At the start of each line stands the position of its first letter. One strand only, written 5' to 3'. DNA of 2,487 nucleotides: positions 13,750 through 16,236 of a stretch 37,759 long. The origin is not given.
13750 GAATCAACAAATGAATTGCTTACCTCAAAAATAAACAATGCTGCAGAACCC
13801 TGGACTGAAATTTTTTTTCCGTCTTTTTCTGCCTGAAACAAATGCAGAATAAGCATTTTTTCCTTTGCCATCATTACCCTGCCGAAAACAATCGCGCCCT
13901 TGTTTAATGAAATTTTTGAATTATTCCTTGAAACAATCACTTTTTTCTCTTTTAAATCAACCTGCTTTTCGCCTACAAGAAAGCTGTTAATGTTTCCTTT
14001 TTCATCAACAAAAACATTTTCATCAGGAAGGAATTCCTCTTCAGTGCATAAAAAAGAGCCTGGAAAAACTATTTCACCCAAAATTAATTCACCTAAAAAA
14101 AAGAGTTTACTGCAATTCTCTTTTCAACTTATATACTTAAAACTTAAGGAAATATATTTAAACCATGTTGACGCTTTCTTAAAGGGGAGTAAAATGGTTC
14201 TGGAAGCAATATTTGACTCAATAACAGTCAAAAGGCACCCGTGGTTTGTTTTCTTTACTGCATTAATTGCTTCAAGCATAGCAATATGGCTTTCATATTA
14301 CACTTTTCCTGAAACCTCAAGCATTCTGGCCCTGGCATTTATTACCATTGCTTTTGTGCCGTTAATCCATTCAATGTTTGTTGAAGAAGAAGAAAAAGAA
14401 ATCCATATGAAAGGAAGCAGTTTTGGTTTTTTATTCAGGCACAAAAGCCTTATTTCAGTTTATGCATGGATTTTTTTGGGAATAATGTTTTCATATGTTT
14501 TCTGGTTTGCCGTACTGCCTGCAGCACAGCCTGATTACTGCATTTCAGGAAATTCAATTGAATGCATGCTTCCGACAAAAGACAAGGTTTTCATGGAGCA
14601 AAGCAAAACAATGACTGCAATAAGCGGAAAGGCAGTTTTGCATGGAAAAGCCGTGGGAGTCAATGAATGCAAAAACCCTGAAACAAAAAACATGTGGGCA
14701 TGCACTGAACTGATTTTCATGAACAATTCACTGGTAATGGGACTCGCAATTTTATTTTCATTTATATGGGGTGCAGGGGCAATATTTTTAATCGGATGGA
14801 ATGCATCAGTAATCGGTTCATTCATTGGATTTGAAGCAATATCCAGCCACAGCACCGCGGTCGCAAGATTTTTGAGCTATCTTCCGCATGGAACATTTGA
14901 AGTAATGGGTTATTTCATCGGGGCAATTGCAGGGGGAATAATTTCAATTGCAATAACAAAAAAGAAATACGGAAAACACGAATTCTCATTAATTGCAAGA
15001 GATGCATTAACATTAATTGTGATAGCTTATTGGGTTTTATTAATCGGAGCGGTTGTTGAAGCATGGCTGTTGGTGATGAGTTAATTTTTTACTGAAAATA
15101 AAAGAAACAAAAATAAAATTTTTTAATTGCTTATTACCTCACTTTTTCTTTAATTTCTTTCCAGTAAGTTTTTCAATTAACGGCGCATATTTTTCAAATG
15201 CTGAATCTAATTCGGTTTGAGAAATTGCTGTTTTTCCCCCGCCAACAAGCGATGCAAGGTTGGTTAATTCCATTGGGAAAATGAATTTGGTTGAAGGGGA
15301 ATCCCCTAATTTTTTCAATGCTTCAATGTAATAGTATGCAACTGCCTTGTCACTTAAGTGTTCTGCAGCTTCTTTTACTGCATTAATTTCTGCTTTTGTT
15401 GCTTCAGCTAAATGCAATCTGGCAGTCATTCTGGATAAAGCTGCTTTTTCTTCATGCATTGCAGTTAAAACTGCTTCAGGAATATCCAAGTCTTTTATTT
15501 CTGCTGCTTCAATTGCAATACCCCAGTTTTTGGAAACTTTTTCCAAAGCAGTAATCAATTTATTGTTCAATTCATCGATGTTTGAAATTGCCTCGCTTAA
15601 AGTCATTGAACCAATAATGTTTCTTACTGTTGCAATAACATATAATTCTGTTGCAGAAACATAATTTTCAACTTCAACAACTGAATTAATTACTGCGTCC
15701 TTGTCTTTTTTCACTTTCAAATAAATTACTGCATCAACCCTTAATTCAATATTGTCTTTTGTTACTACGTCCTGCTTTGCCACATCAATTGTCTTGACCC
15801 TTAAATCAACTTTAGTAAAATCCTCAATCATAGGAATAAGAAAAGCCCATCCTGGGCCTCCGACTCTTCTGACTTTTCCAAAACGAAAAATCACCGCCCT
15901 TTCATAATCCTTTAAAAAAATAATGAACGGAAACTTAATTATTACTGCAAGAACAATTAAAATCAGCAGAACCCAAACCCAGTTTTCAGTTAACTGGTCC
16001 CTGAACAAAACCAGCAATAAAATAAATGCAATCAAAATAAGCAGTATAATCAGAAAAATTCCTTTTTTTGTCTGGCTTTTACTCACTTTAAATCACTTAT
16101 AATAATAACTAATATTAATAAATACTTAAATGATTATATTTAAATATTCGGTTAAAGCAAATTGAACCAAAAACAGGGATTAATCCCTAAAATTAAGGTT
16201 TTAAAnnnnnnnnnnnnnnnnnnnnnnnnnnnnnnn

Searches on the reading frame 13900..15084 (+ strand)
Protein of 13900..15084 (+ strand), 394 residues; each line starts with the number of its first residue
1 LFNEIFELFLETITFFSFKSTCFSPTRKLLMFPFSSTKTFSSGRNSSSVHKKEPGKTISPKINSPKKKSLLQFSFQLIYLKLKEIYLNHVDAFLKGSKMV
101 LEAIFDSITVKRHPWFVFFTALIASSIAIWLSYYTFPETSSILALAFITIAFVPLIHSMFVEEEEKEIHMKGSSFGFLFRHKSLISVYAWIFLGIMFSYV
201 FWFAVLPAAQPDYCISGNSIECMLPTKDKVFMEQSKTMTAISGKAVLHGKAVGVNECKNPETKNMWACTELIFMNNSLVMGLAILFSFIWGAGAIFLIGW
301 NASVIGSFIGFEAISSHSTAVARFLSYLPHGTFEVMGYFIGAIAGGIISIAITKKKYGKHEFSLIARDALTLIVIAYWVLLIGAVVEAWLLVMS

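Call 39: search_protein_families(library=pfam, proteins=[window:13900-15084:+])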
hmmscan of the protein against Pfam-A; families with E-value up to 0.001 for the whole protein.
window:13900-15084:+ (394 aa): 1 family
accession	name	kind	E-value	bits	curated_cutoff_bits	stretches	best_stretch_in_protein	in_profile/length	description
PF01944.22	SpoIIM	-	8.1e-16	58.8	26.9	1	258-389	33-160/163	Stage II sporulation protein M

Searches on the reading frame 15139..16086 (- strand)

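Call 39: search_protein_families(library=pfam, proteins=[window:15139-16086:-])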
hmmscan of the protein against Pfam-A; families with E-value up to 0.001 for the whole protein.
window:15139-16086:- (315 aa): 1 family
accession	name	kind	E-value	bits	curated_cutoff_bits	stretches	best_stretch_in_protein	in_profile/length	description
PF01145.31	Band_7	-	5e-35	121.6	23.6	1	61-229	6-174/176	SPFH domain / Band 7 family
